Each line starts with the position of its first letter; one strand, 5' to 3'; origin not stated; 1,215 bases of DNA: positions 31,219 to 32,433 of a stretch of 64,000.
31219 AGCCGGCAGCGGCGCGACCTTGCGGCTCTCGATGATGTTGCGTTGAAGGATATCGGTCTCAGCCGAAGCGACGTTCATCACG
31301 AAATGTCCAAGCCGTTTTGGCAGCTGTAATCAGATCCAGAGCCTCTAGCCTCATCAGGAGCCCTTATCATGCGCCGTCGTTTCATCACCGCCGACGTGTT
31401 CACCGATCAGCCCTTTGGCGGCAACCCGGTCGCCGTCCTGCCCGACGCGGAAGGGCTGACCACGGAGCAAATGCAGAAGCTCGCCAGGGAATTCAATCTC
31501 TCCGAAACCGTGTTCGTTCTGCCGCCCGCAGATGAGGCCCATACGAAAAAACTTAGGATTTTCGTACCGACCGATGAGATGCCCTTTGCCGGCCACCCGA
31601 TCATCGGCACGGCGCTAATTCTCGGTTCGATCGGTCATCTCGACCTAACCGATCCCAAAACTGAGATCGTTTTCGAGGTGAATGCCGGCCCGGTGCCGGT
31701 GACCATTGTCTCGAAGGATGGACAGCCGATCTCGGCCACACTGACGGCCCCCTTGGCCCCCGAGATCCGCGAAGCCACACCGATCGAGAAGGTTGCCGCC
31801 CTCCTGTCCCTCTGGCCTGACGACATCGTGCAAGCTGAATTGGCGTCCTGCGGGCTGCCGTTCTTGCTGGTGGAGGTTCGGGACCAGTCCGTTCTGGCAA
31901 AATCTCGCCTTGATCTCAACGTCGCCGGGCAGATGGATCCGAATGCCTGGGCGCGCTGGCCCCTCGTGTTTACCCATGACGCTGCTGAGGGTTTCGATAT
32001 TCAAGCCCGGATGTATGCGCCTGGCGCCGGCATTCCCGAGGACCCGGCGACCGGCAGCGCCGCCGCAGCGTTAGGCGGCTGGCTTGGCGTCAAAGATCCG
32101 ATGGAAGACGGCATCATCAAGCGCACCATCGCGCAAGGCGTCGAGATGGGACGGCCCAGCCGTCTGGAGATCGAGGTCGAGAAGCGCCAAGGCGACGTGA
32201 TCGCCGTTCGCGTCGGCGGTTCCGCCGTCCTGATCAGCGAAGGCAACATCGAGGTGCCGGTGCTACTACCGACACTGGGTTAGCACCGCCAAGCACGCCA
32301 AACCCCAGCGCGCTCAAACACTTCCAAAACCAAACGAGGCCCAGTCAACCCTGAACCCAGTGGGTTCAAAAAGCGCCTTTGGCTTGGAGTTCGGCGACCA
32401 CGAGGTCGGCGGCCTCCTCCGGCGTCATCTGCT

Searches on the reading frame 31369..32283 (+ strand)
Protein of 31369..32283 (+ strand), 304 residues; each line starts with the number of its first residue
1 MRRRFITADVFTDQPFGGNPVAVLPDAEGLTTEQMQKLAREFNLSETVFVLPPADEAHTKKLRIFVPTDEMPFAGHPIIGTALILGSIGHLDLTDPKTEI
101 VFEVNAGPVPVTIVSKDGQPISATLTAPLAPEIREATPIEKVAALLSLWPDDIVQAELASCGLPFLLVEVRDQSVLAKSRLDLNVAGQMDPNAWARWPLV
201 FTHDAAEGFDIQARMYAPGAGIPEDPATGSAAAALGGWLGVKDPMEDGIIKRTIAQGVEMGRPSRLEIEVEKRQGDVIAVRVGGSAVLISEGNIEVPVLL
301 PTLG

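Call 72: search_protein_families(library=pfam, proteins=[window:31369-32283:+], max_evalue=0.0001)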
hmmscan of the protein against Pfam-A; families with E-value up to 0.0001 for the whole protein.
window:31369-32283:+ (304 aa): 1 family
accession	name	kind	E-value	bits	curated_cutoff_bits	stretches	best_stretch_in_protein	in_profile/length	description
PF02567.21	PhzC-PhzF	-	3.5e-65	220.7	27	1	9-292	2-281/281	Phenazine biosynthesis-like protein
